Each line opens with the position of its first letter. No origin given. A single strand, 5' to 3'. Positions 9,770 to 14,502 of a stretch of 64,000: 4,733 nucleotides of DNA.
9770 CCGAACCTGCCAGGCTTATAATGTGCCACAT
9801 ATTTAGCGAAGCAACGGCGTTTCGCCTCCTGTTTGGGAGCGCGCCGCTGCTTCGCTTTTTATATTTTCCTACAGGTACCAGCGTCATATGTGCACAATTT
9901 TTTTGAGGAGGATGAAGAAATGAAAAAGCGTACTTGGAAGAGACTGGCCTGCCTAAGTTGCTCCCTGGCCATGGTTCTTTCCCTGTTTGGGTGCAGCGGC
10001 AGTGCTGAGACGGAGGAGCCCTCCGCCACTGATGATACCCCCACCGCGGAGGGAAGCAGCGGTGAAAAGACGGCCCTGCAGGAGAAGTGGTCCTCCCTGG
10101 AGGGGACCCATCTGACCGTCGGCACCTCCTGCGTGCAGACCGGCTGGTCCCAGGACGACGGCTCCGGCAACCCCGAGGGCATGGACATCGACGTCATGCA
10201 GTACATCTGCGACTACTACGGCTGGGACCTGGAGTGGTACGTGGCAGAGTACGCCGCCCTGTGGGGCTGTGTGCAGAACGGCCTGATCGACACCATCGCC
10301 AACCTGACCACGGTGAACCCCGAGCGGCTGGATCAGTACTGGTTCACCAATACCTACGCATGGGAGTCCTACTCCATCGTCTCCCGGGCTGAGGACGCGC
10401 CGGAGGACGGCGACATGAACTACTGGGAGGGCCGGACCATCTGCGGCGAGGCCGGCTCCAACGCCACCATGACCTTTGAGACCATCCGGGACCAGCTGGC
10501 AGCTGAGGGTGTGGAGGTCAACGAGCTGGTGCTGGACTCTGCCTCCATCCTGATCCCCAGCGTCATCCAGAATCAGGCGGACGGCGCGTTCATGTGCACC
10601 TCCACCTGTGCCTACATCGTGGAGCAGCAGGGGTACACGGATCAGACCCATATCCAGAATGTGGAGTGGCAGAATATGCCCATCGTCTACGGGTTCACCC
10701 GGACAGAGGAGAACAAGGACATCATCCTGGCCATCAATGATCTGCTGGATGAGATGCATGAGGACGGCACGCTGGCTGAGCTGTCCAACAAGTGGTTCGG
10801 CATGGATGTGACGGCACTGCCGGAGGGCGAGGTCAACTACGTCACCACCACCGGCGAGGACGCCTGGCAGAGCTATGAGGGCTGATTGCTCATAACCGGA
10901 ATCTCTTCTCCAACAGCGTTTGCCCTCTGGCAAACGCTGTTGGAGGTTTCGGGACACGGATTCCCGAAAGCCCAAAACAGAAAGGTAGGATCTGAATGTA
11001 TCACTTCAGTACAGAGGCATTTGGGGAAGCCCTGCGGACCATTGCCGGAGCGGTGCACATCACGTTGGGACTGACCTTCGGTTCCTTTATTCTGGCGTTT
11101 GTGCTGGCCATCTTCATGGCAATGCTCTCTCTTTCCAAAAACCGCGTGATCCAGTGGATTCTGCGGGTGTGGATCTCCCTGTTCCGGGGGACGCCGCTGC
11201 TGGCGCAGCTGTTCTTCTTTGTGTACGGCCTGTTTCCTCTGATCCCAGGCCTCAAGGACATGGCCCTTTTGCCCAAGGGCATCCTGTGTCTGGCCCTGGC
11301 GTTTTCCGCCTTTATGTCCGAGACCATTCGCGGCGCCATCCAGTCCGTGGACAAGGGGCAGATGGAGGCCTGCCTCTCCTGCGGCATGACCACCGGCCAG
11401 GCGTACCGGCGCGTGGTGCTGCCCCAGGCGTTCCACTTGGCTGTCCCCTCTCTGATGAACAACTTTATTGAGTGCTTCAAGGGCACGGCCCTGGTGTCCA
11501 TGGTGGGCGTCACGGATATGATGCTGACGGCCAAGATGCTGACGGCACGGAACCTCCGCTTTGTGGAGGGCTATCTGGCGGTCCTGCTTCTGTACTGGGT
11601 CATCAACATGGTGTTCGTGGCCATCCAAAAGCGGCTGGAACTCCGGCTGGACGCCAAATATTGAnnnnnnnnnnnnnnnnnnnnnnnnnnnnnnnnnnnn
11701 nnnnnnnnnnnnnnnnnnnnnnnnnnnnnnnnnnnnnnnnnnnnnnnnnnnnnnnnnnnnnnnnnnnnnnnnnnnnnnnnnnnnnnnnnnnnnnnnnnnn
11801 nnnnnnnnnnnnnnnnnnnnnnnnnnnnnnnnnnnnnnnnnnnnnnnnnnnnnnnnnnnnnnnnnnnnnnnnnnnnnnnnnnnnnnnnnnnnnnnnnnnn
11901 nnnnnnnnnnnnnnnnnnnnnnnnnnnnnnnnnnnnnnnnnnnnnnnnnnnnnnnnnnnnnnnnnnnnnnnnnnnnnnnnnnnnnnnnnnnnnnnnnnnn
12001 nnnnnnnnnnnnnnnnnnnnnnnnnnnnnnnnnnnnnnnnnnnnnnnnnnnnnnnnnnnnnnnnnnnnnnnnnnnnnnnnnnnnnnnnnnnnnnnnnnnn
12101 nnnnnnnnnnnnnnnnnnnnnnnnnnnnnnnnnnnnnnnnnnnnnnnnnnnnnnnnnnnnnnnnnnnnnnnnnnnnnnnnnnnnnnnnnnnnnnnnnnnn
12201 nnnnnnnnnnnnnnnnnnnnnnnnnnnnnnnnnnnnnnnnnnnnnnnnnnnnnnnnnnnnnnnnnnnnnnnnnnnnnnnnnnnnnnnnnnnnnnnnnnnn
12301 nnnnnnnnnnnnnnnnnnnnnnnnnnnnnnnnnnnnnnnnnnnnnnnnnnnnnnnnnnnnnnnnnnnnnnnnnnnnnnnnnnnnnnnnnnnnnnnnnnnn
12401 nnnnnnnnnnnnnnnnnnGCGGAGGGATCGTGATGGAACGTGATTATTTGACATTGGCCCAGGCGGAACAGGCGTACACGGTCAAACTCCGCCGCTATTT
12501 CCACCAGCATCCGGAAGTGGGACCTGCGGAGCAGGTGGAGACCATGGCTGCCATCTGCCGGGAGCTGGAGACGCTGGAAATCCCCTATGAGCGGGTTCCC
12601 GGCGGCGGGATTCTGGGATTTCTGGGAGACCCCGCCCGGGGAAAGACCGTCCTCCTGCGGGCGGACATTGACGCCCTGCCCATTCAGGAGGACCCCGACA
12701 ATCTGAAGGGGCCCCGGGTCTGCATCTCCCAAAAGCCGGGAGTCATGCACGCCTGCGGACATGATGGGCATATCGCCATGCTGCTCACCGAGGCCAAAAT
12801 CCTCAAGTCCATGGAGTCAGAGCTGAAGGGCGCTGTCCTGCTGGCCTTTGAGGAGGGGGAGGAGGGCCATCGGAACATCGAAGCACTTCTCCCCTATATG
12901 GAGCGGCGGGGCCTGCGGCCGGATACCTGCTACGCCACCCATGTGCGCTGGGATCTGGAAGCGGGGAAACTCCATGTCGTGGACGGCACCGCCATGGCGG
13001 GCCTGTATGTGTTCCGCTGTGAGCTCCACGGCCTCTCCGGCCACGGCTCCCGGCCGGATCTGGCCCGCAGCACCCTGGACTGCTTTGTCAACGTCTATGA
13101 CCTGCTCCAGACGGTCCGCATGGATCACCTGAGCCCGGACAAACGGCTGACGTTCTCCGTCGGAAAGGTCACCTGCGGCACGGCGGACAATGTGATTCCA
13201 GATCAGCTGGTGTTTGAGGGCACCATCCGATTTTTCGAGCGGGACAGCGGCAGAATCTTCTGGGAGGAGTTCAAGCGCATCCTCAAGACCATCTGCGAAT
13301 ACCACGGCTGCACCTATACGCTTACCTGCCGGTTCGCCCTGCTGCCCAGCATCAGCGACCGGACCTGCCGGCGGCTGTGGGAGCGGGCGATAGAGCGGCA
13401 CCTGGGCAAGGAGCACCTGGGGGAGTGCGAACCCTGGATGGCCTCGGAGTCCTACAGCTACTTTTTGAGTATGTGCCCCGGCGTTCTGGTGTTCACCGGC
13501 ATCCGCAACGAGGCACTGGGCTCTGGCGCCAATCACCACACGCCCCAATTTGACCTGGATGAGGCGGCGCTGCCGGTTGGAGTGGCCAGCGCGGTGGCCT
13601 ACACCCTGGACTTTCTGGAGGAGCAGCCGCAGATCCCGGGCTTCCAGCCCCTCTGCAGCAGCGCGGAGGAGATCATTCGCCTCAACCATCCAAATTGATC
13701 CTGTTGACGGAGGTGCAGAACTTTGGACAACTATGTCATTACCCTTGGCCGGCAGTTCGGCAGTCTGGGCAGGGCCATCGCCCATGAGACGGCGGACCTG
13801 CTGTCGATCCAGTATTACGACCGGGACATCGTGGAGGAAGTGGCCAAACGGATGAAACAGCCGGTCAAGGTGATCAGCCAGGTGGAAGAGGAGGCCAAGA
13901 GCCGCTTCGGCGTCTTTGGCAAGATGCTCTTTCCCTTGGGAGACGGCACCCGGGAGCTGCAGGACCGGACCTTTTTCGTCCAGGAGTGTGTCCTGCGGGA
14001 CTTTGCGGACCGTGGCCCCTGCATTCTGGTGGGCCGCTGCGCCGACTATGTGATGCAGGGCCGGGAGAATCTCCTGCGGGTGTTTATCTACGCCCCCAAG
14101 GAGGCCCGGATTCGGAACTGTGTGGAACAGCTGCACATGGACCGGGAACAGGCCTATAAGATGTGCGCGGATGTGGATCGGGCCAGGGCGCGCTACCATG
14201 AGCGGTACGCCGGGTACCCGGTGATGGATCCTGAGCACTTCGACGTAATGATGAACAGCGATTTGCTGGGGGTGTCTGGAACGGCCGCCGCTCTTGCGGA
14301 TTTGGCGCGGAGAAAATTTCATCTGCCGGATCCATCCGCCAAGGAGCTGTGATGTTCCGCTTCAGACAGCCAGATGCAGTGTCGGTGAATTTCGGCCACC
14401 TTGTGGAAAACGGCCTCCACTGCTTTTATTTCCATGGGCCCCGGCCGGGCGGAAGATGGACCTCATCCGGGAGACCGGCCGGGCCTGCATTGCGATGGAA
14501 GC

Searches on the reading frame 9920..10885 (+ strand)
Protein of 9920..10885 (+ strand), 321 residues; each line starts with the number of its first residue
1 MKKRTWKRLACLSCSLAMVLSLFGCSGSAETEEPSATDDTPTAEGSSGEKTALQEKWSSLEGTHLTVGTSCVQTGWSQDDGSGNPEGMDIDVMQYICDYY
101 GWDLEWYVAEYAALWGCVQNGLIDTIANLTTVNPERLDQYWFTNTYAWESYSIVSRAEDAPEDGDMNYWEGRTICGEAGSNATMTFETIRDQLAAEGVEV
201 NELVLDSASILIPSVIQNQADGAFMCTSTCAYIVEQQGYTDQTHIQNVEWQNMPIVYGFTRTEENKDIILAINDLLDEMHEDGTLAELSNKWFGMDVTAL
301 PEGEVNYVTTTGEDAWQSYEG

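Call 8: search_protein_families(library=pfam, proteins=[window:9920-10885:+])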
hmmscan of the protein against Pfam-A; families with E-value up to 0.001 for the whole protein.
window:9920-10885:+ (321 aa): 1 family
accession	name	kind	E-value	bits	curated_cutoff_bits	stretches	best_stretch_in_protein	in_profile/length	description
PF00497.25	SBP_bac_3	-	1.2e-23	83.8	26.4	1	66-294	2-131/132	Bacterial extracellular solute-binding proteins, family 3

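Call 22: find_related_loci(query=A2, collection=genome_contigs, flank=6000)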
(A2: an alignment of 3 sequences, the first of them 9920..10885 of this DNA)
Query A2 (321 aa) in genome_contigs; peptide patterns used: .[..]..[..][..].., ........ (x = any residue, [..] = any of these).
93 stretches matched a pattern; 20 encode a relative of the query (tblastn E <= 1e-3); 20 distinct loci.
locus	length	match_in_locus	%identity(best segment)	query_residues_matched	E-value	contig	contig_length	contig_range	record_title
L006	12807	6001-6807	72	53-320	2e-136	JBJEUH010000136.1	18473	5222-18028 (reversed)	MAG: Candidatus Ventricola sp. isolate FUKU06_bin.010 NODE_541_length_18473_cov_13.035780, whole genome shotgun sequence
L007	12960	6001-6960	63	1-320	5e-133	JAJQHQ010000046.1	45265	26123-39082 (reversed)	MAG: Lachnospiraceae bacterium isolate U.6_1 NODE_129_length_45265_cov_19.253329, whole genome shotgun sequence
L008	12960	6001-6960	63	1-320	1e-132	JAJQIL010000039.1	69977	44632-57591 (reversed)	MAG: Lachnospiraceae bacterium isolate U.9_8 NODE_59_length_69977_cov_23.652227, whole genome shotgun sequence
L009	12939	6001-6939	61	1-320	4e-133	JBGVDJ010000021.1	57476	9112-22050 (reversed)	MAG: Candidatus Choladousia sp. isolate fecal_MAG_44 fecal_MAG_44_contig_0021, whole genome shotgun sequence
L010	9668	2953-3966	57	1-320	6e-128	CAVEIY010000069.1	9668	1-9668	Flexilinea sp. isolate G02651-L1_cleanbin_000059 genome assembly, contig: Spades_G02651-L1_contig_4465, whole genome sho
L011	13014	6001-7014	58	1-320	2e-127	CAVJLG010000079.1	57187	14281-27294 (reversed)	Barnesiella intestinihominis isolate H07681-L1_cleanbin_000011 genome assembly, contig: Spades_H07681-L1_contig_265, who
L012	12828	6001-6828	73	45-320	2e-133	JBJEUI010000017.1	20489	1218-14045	MAG: Candidatus Ventricola sp. isolate LOHA14_bin.004 NODE_1207_length_20489_cov_14.496183, whole genome shotgun sequenc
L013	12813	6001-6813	66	51-320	6e-122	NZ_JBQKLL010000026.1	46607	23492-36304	Blautia sp. Sow4_E7 contig00026, whole genome shotgun sequence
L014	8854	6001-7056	55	1-321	3e-120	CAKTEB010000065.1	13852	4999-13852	MAG: uncultured Oscillospiraceae bacterium isolate REFINED_METABAT215_TOP10_CONTIGS_1500_ASSEMBLY_K77_MERGED__Hadza_PheC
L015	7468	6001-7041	54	1-321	1e-118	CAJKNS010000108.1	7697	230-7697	MAG TPA_asm: uncultured Clostridiales bacterium isolate ERR321553-bin.17 genome assembly, contig: NODE_4612_length_7697_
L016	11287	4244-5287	53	1-320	4e-114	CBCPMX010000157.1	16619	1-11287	MAG: uncultured Oscillospiraceae bacterium isolate metabat2_coassembly.36_MAGs genome assembly, contig: k87_1115273, who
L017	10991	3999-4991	54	7-321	2e-113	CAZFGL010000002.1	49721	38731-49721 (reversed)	MAG TPA_asm: uncultured Oscillospiraceae bacterium isolate SRP350583_co2_249 genome assembly, contig: NODE_834_length_49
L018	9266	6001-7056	50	1-320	5e-112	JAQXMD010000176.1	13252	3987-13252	MAG: Oscillospiraceae bacterium isolate SUG1319 k141_8091584, whole genome shotgun sequence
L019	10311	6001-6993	52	1-321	1e-111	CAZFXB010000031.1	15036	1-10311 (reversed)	MAG TPA_asm: uncultured Oscillospiraceae bacterium isolate SRP350583_co2_259 genome assembly, contig: NODE_5804_length_1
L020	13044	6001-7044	52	1-320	7e-111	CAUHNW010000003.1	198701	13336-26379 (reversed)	MAG TPA_asm: uncultured Oscillospiraceae bacterium isolate SRR16280072_bin.27_MetaWRAP_v1.3_MAG genome assembly, contig:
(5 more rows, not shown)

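Call 43: search_protein_families(library=pfam, max_evalue=0.00001, proteins=[L013:1-726:+, L013:865-1599:-, L013:1485-2345:-, L013:2419-3393:+, L013:9667-10272:+, L013:10342-11328:+, L013:11499-12041:-, L013:12166-12675:-, L009:2188-3678:+, L009:11779-12936:+])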
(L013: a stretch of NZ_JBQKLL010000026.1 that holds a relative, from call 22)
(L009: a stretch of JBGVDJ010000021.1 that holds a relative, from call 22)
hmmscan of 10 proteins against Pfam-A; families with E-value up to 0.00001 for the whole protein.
L013:1-726:+ (241 aa): 0 families

L013:865-1599:- (244 aa): 1 family
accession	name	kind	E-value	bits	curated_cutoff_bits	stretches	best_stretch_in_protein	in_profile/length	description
PF00583.31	Acetyltransf_1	-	1.9e-06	28.6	20.7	1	79-180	20-98/116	Acetyltransferase (GNAT) family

L013:1485-2345:- (286 aa): 5 families
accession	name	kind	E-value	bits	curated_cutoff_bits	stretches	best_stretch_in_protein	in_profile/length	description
PF13489.12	Methyltransf_23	-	3.2e-15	56.7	27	1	35-163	17-124/164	Methyltransferase domain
PF13847.12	Methyltransf_31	-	1.2e-11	44.9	27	1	38-163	2-114/145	Methyltransferase domain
PF08241.18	Methyltransf_11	-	1e-10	42.5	21.2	1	44-150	1-95/95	Methyltransferase domain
PF08242.18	Methyltransf_12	-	5.7e-10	40.2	30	1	44-148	1-98/98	Methyltransferase domain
PF13649.12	Methyltransf_25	-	8.8e-09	36.4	27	1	43-146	1-97/97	Methyltransferase domain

L013:2419-3393:+ (324 aa): 0 families

L013:9667-10272:+ (201 aa): 1 family
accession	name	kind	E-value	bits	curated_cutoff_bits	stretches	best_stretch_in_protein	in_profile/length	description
PF13189.12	Cytidylate_kin2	-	1.5e-42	146.2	28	1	5-180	1-175/176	Cytidylate kinase-like family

L013:10342-11328:+ (328 aa): 3 families
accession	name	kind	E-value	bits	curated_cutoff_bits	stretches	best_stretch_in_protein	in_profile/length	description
PF02826.25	2-Hacid_dh_C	-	1.4e-50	171.5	25.1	1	113-299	1-178/178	D-isomer specific 2-hydroxyacid dehydrogenase, NAD binding domain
PF00389.36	2-Hacid_dh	-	1.9e-15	57.2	24.6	1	11-314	6-117/134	D-isomer specific 2-hydroxyacid dehydrogenase, catalytic domain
PF03446.21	NAD_binding_2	-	8.3e-06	26.3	21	0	149-251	1-109/161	NAD binding domain of 6-phosphogluconate dehydrogenase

L013:11499-12041:- (180 aa): 1 family
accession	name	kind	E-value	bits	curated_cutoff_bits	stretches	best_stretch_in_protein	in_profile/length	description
PF00994.29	MoCF_biosynth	-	1.4e-32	112.8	26.6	1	23-166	1-144/144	Probable molybdopterin binding domain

L013:12166-12675:- (169 aa): 1 family
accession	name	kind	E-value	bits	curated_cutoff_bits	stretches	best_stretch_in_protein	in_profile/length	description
PF01967.27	MoaC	-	6e-56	188.6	27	1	24-159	1-136/136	MoaC family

L009:2188-3678:+ (496 aa): 4 families
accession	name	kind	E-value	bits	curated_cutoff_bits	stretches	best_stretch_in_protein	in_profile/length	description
PF08323.17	Glyco_transf_5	-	8.1e-81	271.7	22.7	1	18-253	1-238/239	Starch synthase catalytic domain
PF00534.26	Glycos_transf_1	-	1.8e-13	50.8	26.4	1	301-448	7-149/172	Glycosyl transferases group 1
PF13692.12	Glyco_trans_1_4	-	6.1e-09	36.7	27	1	314-427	4-118/142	Glycosyl transferases group 1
PF13439.12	Glyco_transf_4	-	1.9e-06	28.5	28.5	1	118-240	50-149/170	Glycosyltransferase Family 4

L009:11779-12936:+ (386 aa): 0 families

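Call 44: search_protein_families(library=pfam, max_evalue=0.00001, proteins=[L011:3-1184:+, L011:1195-2739:+, L011:2985-3443:-, L011:11517-12458:+, L007:146-853:+, L007:973-1803:+, L007:1817-2614:+, L007:2601-3446:+, L007:10092-11054:+, L007:11124-12833:+])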
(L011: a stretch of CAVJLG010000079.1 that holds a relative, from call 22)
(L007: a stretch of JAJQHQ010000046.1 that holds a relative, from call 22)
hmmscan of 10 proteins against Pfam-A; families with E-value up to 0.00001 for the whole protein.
L011:3-1184:+ (393 aa): 1 family
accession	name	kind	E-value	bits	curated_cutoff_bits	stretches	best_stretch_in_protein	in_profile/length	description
PF01497.23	Peripla_BP_2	-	2.6e-14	53.7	27.5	1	140-332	46-232/235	Periplasmic binding protein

L011:1195-2739:+ (514 aa): 2 families
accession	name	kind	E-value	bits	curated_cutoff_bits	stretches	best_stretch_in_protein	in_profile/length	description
PF03453.22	MoeA_N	-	1.8e-23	83.4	30.8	1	11-158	4-158/160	MoeA N-terminal region (domain I and II)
PF00994.29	MoCF_biosynth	-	8.2e-18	64.9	26.6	1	175-305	3-139/144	Probable molybdopterin binding domain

L011:2985-3443:- (152 aa): 0 families

L011:11517-12458:+ (313 aa): 1 family
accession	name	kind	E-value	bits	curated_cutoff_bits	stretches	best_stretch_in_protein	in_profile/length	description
PF03547.23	Mem_trans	-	1.3e-36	126.4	25.7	2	13-153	2-147/343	Membrane transport protein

L007:146-853:+ (235 aa): 1 family
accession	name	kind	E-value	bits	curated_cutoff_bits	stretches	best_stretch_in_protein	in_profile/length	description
PF02976.21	MutH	-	6.1e-07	29.7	23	1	67-127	11-74/103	DNA mismatch repair enzyme MutH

L007:973-1803:+ (276 aa): 1 family
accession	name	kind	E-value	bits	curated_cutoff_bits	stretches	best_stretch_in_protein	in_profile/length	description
PF02086.21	MethyltransfD12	-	4e-57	194.3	22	1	11-259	1-253/253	D12 class N6 adenine-specific DNA methyltransferase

L007:1817-2614:+ (265 aa): 1 family
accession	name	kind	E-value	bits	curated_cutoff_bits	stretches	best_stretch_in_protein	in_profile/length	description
PF01555.25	N6_N4_Mtase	-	3.3e-63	214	26.7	1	37-252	1-219/221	DNA methylase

L007:2601-3446:+ (281 aa): 1 family
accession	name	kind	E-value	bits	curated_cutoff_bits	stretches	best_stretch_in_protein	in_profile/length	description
PF04556.18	DpnII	-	6.4e-110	367.3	23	1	3-275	1-275/278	DpnII restriction endonuclease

L007:10092-11054:+ (320 aa): 2 families
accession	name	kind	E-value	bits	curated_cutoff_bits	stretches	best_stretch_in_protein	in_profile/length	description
PF02826.25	2-Hacid_dh_C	-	3.1e-52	177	25.1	1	109-295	1-178/178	D-isomer specific 2-hydroxyacid dehydrogenase, NAD binding domain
PF00389.36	2-Hacid_dh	-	6.3e-15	55.5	24.6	1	7-310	6-117/134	D-isomer specific 2-hydroxyacid dehydrogenase, catalytic domain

L007:11124-12833:+ (569 aa): 2 families
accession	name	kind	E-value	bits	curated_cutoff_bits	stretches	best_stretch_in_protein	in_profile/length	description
PF09820.16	AAA-ATPase_like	-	3e-44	151.7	26.1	1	18-241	2-201/201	Predicted AAA-ATPase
PF08011.17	PDDEXK_9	-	9.3e-17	61.4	25.5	1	461-565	2-103/105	PD-(D/E)XK nuclease superfamily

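Call 85: search_protein_families(library=ncbifam, max_evalue=1e-10, proteins=[window:9920-10885:+])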
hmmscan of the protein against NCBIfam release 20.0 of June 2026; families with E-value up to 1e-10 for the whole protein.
window:9920-10885:+ (321 aa): 3 families
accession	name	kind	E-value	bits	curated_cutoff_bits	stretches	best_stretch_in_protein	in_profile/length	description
TIGR01096.1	3A0103s03R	subfamily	4.2e-20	72.3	256.35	1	63-293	24-250/250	lysine/arginine/ornithine ABC transporter substrate-binding protein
NF008426.0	PRK11260.1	equivalog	4.6e-14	52.3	312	0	262-298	229-265/266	cystine ABC transporter substrate-binding protein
NF008112.0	PRK10859.1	equivalog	3.6e-11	42.2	354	1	60-295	40-267/483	membrane-bound lytic murein transglycosylase MltF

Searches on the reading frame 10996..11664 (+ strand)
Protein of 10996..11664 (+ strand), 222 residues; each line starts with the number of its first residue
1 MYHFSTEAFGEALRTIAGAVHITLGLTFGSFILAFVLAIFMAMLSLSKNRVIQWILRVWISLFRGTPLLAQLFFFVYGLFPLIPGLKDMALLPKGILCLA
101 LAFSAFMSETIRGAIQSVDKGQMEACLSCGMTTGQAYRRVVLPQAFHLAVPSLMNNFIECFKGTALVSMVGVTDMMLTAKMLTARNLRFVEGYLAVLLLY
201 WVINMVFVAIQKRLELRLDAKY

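Call 8: search_protein_families(library=pfam, proteins=[window:10996-11664:+])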
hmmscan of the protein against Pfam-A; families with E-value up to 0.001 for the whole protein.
window:10996-11664:+ (222 aa): 1 family
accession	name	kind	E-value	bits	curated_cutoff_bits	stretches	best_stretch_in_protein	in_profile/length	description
PF00528.27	BPD_transp_1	-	1.1e-27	97.4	26.4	1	35-218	2-182/184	Binding-protein-dependent transport system inner membrane component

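Call 85: search_protein_families(library=ncbifam, max_evalue=1e-10, proteins=[window:10996-11664:+])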
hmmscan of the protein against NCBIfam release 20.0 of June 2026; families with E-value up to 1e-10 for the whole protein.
window:10996-11664:+ (222 aa): 10 families
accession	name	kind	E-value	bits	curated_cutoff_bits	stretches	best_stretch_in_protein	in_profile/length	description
NF011680.0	PRK15100.1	equivalog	1.2e-48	165.9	300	1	18-220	18-216/222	cystine ABC transporter permease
TIGR03004.1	ectoine_ehuC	equivalog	4.2e-41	141.2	196.95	1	18-218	10-206/214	ectoine/hydroxyectoine ABC transporter permease subunit EhuC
TIGR03003.1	ectoine_ehuD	equivalog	1.3e-37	129.8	205.2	1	13-218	10-212/212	ectoine/hydroxyectoine ABC transporter permease subunit EhuD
NF008337.0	PRK11123.1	equivalog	4.9e-35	121.1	277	1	15-218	6-230/238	arginine ABC transporter permease ArtQ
NF008336.0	PRK11122.1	equivalog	1.4e-30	106.7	248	1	12-216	4-213/222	arginine ABC transporter permease ArtM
NF011651.0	PRK15069.1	subfamily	3e-27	95.5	306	1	19-217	22-227/237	histidine ABC transporter permease HisM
NF007028.0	PRK09494.1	equivalog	3.4e-27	95.7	303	1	4-218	3-216/219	glutamine ABC transporter permease GlnP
NF011687.0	PRK15107.1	equivalog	4.2e-26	92.2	318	1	1-206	1-211/224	glutamate/aspartate ABC transporter permease GltK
NF011714.0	PRK15135.1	subfamily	2.6e-25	89.6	319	1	19-222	12-219/228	histidine ABC transporter permease HisQ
TIGR01726.1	HEQRo_perm_3TM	subfamily_domain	1.2e-17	64.3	42.2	1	14-113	3-99/99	ABC transporter permease subunit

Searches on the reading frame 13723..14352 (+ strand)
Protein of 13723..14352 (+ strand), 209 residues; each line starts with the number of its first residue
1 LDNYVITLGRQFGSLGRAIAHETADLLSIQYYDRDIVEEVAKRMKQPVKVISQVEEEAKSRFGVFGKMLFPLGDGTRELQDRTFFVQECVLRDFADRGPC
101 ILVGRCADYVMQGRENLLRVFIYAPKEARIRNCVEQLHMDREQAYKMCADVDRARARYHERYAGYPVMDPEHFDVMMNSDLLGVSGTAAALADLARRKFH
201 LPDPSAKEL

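Call 35: search_protein_families(library=pfam, proteins=[window:13723-14352:+])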
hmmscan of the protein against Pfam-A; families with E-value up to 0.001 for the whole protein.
window:13723-14352:+ (209 aa): 1 family
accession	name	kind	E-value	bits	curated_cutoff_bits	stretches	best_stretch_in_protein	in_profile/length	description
PF13189.12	Cytidylate_kin2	-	3e-44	151.7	28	1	5-180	1-175/176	Cytidylate kinase-like family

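Call 85: search_protein_families(library=ncbifam, max_evalue=1e-10, proteins=[window:13723-14352:+])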
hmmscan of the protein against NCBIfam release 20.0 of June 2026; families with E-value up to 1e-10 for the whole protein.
window:13723-14352:+ (209 aa): 0 families
